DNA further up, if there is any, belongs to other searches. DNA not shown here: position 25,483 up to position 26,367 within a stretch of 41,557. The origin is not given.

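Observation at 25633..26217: Stand-alone HD-GYP phosphodiesterase gene translationally coupled to the portal gene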

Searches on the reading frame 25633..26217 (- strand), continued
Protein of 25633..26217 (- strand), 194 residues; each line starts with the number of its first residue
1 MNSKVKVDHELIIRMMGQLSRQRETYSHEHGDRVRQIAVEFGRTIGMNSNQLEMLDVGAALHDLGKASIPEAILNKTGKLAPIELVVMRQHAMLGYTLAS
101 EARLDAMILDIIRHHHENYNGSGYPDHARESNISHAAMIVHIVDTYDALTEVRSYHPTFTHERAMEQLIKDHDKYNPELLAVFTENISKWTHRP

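Call 12: search_solved_structures(query=window:25633-26217:-, max_evalue=0.001, show_alignments=4)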
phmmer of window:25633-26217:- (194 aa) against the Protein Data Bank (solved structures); distinct sequences matched with E-value up to 0.001: 6.
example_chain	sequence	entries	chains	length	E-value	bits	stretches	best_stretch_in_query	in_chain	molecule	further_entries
4mcw_A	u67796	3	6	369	1.7e-23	86.8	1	3-189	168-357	Metal dependent phosphohydrolase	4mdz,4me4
5z7c_A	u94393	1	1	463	1.4e-15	61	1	10-183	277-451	3'3'-cGAMP-specific phosphodiesterase 3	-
9rbz_A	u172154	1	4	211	3.2e-14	56.6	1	25-171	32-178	HD domain/sensory box protein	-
4r8z_A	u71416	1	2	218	5.3e-14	55.8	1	49-183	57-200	Cyclic di-GMP phosphodiesterase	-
9rc0_A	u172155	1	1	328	8.5e-14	55.2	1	25-171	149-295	HD domain/sensory box protein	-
3tm8_A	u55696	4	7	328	3.6e-09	40.1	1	22-153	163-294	Uncharacterized protein | Uncharacterized protein Bd1817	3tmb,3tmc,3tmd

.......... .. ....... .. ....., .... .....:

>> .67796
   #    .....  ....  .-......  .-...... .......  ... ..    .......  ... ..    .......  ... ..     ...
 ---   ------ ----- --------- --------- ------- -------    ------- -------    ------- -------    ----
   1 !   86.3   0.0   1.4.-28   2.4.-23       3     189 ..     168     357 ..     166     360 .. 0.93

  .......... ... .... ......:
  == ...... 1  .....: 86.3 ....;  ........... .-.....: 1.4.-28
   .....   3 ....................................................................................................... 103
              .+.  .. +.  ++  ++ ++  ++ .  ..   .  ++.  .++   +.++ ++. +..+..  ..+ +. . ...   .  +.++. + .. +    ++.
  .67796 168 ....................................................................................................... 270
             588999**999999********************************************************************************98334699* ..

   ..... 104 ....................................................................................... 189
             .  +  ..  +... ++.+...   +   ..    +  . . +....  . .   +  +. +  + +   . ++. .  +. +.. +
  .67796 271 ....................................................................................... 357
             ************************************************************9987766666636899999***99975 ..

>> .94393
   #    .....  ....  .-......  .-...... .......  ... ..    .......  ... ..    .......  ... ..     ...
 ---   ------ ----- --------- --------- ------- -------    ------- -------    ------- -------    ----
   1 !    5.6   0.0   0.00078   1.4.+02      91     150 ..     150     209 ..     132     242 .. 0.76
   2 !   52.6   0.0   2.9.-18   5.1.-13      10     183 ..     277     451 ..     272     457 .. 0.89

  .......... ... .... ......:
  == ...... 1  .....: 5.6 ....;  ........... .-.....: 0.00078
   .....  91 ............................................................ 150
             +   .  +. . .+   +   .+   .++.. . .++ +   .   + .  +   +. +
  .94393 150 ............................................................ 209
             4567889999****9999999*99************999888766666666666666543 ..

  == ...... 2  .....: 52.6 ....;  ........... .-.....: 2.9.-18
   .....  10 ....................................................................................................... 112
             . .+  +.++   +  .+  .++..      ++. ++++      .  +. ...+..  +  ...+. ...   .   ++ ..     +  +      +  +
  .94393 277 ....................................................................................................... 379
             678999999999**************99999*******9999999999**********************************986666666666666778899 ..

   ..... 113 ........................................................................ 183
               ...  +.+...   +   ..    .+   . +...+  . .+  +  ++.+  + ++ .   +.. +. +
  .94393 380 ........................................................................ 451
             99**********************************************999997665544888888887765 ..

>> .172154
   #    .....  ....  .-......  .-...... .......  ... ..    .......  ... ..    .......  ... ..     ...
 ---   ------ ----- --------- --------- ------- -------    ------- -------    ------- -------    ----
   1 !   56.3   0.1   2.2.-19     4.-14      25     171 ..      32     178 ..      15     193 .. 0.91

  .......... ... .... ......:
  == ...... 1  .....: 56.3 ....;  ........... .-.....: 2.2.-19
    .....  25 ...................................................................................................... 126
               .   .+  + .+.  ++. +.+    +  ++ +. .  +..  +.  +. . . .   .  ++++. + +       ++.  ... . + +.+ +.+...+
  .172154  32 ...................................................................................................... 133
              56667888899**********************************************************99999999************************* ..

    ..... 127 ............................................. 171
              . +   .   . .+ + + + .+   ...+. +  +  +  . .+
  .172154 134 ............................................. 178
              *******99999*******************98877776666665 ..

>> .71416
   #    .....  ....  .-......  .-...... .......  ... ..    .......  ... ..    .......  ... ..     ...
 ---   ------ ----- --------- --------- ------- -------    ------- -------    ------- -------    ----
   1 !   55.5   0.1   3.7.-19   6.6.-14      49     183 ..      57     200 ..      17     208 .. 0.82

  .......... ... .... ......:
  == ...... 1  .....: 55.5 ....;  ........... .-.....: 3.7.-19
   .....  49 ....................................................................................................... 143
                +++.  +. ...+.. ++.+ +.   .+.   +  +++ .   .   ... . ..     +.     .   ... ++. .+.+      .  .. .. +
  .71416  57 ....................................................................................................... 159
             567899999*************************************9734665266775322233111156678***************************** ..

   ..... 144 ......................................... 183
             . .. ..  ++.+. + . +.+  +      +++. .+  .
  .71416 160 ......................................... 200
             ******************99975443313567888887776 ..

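Call 15: find_related_loci(query=window:25633-26217:-, collection=viral_contigs, flank=8000)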
Query window:25633-26217:- (194 aa) in viral_contigs; peptide patterns used: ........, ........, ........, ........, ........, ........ (x = any residue, [..] = any of these).
3 stretches matched a pattern; 1 encode a relative of the query (tblastn E <= 1e-3); 1 distinct loci.
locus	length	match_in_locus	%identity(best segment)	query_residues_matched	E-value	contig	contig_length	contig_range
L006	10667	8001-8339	36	57-169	5e-23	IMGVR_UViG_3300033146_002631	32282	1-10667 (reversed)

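Call 45: predict_structure(alignment_id=A2)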
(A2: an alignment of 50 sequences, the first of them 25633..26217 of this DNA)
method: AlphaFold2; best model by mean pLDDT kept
length: 194 residues; sequences in the alignment: 50
mean_pLDDT: 91.4   pTM: 0.88
mean pLDDT of the five models: 91.4, 90.9, 90.5, 89.9, 89.5
residues with pLDDT >= 90: 149; 70-90: 35; 50-70: 4; < 50: 6
segments of 3 or more residues with pLDDT < 50: 1-5
pLDDT, mean of each block of 10 residues (from residue 1): 56 81 83 95 98 97 95 92 97 96 95 98 97 97 96 85 96 98 96 64
secondary structure, 60 per line:
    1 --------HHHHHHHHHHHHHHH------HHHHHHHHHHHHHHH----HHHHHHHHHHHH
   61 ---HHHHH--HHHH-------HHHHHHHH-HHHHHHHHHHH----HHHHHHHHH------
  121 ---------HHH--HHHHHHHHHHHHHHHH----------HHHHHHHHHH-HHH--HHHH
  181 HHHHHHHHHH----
elements in order: H9-23 H30-44 H49-60 H64-68 H71-74 H82-89 H91-101 H106-114 H135-150 H161-170 H177-190

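Call 48: fold_search(model_id=the predicted structure, library=pdb)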
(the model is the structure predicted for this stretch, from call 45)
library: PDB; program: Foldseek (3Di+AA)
matches with E <= 10: 145; with E <= 0.001: 19
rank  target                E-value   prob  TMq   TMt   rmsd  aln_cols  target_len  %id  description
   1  9rbz_A                8.5e-11  1.00  0.85  0.79   2.0       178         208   22  DvhD, HD-GYP domain, c-di-GMP-bound (released 2026-03-04)
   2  9rbz_D                1.6e-10  1.00  0.84  0.80   2.1       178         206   22  DvhD, HD-GYP domain, c-di-GMP-bound (released 2026-03-04)
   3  4r8z_B                2.0e-10  1.00  0.80  0.72   4.7       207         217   23  Crystal Structure of PA4781 HD-GYP domain from Pseudomonas aeruginosa at 2.2A resolution showing a bi-metallic Ni ion  (released 2015-03-04)
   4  4mcw_B                3.1e-10  1.00  0.82  0.46   3.8       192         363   29  Crystal structure of a HD-GYP domain (a cyclic-di-GMP phosphodiesterase) containing a tri-nuclear metal centre (released 2014-02-19)
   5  4mcw_A                3.3e-10  1.00  0.81  0.45   3.9       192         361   29  Crystal structure of a HD-GYP domain (a cyclic-di-GMP phosphodiesterase) containing a tri-nuclear metal centre (released 2014-02-19)
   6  9rbz_C                4.0e-10  1.00  0.84  0.81   2.1       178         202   22  DvhD, HD-GYP domain, c-di-GMP-bound (released 2026-03-04)
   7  9rbz_B                4.6e-10  1.00  0.84  0.79   2.1       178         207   22  DvhD, HD-GYP domain, c-di-GMP-bound (released 2026-03-04)
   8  4r8z_A                5.6e-10  1.00  0.80  0.72   4.9       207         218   23  Crystal Structure of PA4781 HD-GYP domain from Pseudomonas aeruginosa at 2.2A resolution showing a bi-metallic Ni ion  (released 2015-03-04)
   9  9rc0                  1.5e-06  1.00  0.75  0.50   2.6       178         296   19  DvhD, PAS/HD-GYP domains (released 2026-03-04)
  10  3tm8_A                2.1e-06  1.00  0.71  0.46   2.6       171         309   24  Bd1817, a HDG"Y"P protein from Bdellovibrio bacteriovorus (released 2011-10-19)
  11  3tm8_B                2.1e-06  1.00  0.71  0.46   2.6       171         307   24  Bd1817, a HDG"Y"P protein from Bdellovibrio bacteriovorus (released 2011-10-19)
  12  3tmc_A                4.0e-06  1.00  0.70  0.46   2.5       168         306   24  Bd1817, a HDG"Y"P protein from Bdellovibrio bacteriovorus (released 2011-10-19)
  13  3tmb_B                6.8e-06  1.00  0.70  0.44   2.4       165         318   24  Bd1817, a HDG"Y"P protein from Bdellovibrio bacteriovorus (released 2011-10-19)
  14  3tmd                  2.4e-05  1.00  0.66  0.43   2.6       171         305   22  Bd1817, a HDG"Y"P protein from Bdellovibrio bacteriovorus (released 2011-10-19)
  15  4s1b_A                1.0e-04  1.00  0.62  0.57   6.2       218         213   16  Crystal Structure of L. monocytogenes phosphodiesterase PgpH HD domain in complex with Cyclic-di-AMP (released 2015-02-11)
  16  5z7c                  1.1e-04  1.00  0.67  0.33   7.2       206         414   16  crystal structure of cyclic GMP-AMP specifc phosphodiesterases in V.cholerae (V-cGAP3) (released 2019-01-02)
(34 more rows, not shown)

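Call 49: fold_search(model_id=the predicted structure, library=viral)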
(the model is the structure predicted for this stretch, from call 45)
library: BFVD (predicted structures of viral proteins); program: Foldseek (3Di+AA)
matches with E <= 10: 157; with E <= 0.001: 0
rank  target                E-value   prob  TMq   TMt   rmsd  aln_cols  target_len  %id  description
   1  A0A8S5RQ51            3.2e-03  1.00  0.42  0.18   1.9        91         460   30  GGDEF protein (Fragment) [virus sp. ctr1v16]
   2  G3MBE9                5.1e-03  1.00  0.67  0.80   3.1       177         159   19  Gp79 [Bacillus phage G]
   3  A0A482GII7            2.0e-02  1.00  0.51  0.44   8.7       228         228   13  Putative HD superfamily hydrolase [Escherichia phage vB_EcoM_Goslar]
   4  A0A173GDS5            6.6e-02  0.99  0.47  0.38   8.9       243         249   11  Phosphohydrolase [Erwinia phage vB_EamM_RAY]
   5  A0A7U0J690            8.0e-02  0.84  0.34  0.30  10.3       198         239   15  HD domain-containing protein [Klebsiella phage vB_KpM_FBKp24]
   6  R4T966                1.7e-01  0.97  0.43  0.39  10.1       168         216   15  HD domain-containing protein [Halogranum tailed virus 1]
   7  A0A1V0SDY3            1.7e-01  0.91  0.43  0.39  11.6       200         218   12  HD domain-containing protein [Indivirus ILV1]
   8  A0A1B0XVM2            5.5e-01  0.47  0.33  0.21   7.2       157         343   13  Putative polyA polymerase [Campylobacter phage PC5]
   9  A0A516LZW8            6.1e-01  0.77  0.46  0.52   9.4       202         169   15  (no name in the UniProt tables at hand)
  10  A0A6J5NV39            6.1e-01  0.77  0.35  0.29   6.9       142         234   20  HDc domain containing protein [uncultured Caudovirales phage]
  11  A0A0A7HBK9            6.4e-01  0.82  0.42  0.47   8.7       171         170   15  Hydrolase [Vibrio phage J2]
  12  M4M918                6.7e-01  0.57  0.33  0.43  10.8       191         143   15  (no name in the UniProt tables at hand)
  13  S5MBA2                8.5e-01  0.47  0.42  0.32  13.9       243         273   14  Uncharacterized protein [Bacillus phage Shanette]
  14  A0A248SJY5            8.5e-01  0.28  0.35  0.20  13.3       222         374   11  (no name in the UniProt tables at hand)
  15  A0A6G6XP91            9.9e-01  0.15  0.17  0.24  12.7       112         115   11  (no name in the UniProt tables at hand)
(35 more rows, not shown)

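Call 91: find_encoding_contigs(protein=P0003, flank=8000, max_places=2)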
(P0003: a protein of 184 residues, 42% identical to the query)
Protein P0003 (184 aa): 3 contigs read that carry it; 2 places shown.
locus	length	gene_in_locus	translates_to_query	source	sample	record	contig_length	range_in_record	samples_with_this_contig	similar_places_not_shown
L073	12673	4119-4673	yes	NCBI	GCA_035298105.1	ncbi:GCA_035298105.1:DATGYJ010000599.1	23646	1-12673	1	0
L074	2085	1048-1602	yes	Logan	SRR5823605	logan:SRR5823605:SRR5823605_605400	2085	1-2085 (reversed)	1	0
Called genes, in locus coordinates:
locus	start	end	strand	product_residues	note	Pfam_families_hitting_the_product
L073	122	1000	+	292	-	PF01557:FAA_hydrolase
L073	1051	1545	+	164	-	PF00990:GGDEF (faint)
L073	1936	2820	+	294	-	-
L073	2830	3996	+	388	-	PF20510:HgmA_N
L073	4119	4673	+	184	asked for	PF13487:HD_5, PF01966:HD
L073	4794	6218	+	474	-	PF00144:Beta-lactamase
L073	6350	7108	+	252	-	-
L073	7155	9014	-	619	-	PF00009:GTP_EFTU, PF22042:EF-G_D2 (weak), PF03144:GTP_EFTU_D2, PF00679:EFG_C, PF21018:BipA_C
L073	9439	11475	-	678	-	PF14516:AAA_35, PF03781:FGE-sulfatase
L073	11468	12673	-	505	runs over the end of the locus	PF01582:TIR, PF13173:AAA_14 (faint), PF13676:TIR_2, PF14516:AAA_35, PF13401:AAA_22 (weak)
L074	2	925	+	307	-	?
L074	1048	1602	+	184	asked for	PF13487:HD_5, PF01966:HD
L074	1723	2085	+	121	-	?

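Call 92: find_encoding_contigs(protein=P0012, flank=8000, max_places=1)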
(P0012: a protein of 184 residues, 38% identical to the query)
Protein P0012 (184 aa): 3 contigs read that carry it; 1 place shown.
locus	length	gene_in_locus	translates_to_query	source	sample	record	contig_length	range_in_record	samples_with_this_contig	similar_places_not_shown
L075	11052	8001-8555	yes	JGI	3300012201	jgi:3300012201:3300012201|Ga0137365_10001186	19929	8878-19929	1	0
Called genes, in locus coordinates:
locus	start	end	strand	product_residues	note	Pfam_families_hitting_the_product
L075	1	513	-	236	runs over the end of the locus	PF00132:Hexapep (weak)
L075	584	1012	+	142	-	-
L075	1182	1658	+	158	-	PF04073:tRNA_edit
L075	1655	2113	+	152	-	PF04273:BLH_phosphatase (weak), PF22741:PTP-NADK, PF22784:PTP-SAK (weak), PF22785:Tc-R-P (weak)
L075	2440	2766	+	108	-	-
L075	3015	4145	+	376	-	PF00903:Glyoxalase, PF13669:Glyoxalase_4 (weak), PF00903:Glyoxalase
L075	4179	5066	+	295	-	PF01557:FAA_hydrolase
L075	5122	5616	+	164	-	PF00990:GGDEF (weak)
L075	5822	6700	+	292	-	-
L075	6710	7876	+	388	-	PF20510:HgmA_N (weak)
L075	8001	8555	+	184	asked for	PF13487:HD_5, PF01966:HD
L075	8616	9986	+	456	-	PF00144:Beta-lactamase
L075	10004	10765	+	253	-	-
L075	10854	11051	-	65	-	?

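Call 94: search_protein_families(library=padloc, proteins=[window:25633-26217:-], max_evalue=0.01)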
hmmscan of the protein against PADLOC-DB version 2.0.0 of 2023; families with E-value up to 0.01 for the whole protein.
window:25633-26217:- (194 aa): 10 families
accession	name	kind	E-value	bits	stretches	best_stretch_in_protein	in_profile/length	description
PDLC01254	Cas3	-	1.4e-05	23.3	1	28-140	10-107/164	CAS-I; effector_G3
PDLC00940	Cas3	-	1.6e-05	23.2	1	29-161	3-114/178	CRISPR-associated endonuclease Cas3-HD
PDLC02079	Cas3b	-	4.5e-05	19.8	1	21-117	8-100/691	-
PDLC01769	Cas3g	-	0.00011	19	1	28-67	660-699/836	-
PDLC00939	Cas3g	-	0.00052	16.2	1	24-67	689-732/864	"CRISPR-associated helicase Cas3, subtype Dpsyc"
PDLC01293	Cas10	-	0.0011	16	1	57-171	3-92/577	CAS-III; effector_LS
PDLC01759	Cas3b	-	0.0012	15.7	1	24-154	8-130/711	-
PDLC01767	Cas3e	-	0.0021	14.6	1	41-135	55-123/680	-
PDLC01757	Cas3b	-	0.0031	14.1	1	28-132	14-112/676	-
PDLC02082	Cas3b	-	0.006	13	1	28-134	12-119/734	-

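Call 97: get_annotated_region(hit=H16, flank=2500)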
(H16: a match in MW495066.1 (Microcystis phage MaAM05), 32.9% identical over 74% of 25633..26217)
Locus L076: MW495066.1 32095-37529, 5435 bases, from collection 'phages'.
description: Microcystis phage MaAM05, complete genome.
organism: Microcystis phage MaAM05 (NCBI taxid 2812902)
taxonomy: Viruses; Duplodnaviria; Heunggongvirae; Uroviricota; Caudoviricetes
host: Microcystis sp. SG03; source: hospital wastewater; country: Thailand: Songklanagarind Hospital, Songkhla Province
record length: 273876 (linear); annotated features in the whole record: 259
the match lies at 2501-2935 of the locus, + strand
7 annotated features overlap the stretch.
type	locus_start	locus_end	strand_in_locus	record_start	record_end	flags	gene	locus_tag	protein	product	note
CDS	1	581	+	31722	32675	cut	trxB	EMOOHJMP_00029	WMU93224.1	thioredoxin reductase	-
CDS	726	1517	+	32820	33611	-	-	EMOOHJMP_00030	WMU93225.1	hypothetical protein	-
CDS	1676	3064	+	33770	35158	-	-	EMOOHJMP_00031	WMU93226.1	3'3'-cGAMP-specific phosphodiesterase 3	-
CDS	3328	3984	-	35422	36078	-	-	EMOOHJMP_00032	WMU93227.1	hypothetical protein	-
CDS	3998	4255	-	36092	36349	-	-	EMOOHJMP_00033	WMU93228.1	hypothetical protein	-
CDS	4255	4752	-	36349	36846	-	coaD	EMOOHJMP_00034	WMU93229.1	phosphopantetheine adenylyltransferase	-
CDS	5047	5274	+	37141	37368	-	-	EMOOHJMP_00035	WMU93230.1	hypothetical protein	-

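Call 98: search_protein_representatives(protein=window:25633-26217:-)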
Query: 194 residues. Proteins with E-value up to 0.001 (for the whole library): 101675; up to 1e-10: 73262; up to 1e-30: 94. The best 150 are listed.
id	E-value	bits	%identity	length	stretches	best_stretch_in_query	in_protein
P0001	1.5e-124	429.1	100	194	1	1-194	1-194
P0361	3.8e-47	176.9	34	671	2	21-187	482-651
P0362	6.2e-47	176.2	30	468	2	11-187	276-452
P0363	1.1e-46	175.5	31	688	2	14-183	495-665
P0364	4.2e-46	173.5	31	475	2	28-174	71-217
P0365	3.6e-44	167.2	32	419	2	13-183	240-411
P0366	1.2e-43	165.5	28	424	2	2-173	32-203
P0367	2.9e-43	164.3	31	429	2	17-173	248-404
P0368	7.0e-43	163.0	30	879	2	16-185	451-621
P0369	1.0e-42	162.5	31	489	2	22-181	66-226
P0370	2.9e-42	161.0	31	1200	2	15-184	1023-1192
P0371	3.8e-42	160.6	28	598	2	12-193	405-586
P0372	6.8e-42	159.8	33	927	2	26-169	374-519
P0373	7.9e-42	159.6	31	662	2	10-181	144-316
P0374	3.3e-40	154.3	32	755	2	22-185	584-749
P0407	4.8e-34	134.2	38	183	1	18-191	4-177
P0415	5.4e-33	130.8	46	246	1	19-170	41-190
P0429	4.9e-32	127.7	39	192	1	21-187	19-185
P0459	1.8e-30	122.6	41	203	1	23-187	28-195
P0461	1.9e-30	122.5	37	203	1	14-186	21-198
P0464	2.2e-30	122.3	41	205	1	29-185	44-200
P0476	3.9e-30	121.5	38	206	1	10-190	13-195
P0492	1.0e-29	120.1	38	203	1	6-187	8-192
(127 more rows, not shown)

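Call 100: list_cluster_members(proteins=[P0429, P0459, P0461, P0464, P0476, P0492, P0415, P0407])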
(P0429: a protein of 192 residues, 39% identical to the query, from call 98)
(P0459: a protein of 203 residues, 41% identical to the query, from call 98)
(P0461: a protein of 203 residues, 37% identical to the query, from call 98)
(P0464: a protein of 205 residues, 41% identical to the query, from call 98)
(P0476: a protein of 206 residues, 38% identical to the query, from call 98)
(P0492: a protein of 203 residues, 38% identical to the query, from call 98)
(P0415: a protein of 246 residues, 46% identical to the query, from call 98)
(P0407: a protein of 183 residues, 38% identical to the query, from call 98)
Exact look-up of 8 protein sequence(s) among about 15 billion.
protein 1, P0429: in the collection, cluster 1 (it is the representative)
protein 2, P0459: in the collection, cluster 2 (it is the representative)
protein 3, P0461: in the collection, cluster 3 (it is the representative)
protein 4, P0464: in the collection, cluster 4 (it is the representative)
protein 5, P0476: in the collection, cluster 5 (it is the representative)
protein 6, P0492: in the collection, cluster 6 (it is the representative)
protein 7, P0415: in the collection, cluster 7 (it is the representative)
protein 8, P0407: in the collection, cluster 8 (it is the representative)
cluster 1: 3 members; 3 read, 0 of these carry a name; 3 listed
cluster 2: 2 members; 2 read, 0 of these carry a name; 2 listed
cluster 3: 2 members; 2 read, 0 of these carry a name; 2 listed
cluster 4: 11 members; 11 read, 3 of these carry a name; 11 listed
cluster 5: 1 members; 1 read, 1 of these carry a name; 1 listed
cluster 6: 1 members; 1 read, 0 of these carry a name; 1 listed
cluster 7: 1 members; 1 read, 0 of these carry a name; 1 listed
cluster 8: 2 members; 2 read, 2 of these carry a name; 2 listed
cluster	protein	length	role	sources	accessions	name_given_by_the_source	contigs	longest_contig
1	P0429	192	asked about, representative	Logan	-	-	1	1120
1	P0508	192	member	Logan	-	-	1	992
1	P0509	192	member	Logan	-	-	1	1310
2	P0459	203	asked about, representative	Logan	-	-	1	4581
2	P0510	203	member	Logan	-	-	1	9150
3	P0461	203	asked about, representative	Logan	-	-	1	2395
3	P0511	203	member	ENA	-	-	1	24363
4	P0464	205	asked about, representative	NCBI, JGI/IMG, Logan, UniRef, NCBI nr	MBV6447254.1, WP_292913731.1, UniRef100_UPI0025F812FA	HD domain-containing phosphohydrolase [Nitrosomonas sp.] | HD-GYP domain-containing protein n=1 Tax=Nitrosomonas sp. TaxID=42353 RepID=UPI0025F812FA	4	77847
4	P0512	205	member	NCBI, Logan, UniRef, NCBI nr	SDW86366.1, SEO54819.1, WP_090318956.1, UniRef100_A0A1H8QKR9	HD-GYP domain-containing protein [Nitrosomonas oligotropha] | HD domain-containing protein n=1 Tax=Nitrosomonas oligotropha TaxID=42354 ... | HD domain-containing phosphohydrolase [Nitrosomonas oligotropha]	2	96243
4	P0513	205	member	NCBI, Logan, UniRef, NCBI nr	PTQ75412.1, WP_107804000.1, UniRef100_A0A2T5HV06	HD domain-containing protein [Nitrosomonas oligotropha] | HD domain-containing protein n=1 Tax=Nitrosomonas oligotropha TaxID=42354 ... | HD domain-containing phosphohydrolase [Nitrosomonas oligotropha]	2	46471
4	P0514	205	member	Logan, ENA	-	-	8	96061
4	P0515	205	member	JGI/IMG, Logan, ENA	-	-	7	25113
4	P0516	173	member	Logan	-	-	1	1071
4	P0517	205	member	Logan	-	-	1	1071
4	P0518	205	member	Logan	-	-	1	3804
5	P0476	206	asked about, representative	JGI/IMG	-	HD-GYP domain-containing protein (c-di-GMP phosphodiesterase class II)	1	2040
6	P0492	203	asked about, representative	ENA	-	-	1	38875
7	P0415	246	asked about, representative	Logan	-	-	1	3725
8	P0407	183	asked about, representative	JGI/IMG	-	putative nucleotidyltransferase with HDIG domain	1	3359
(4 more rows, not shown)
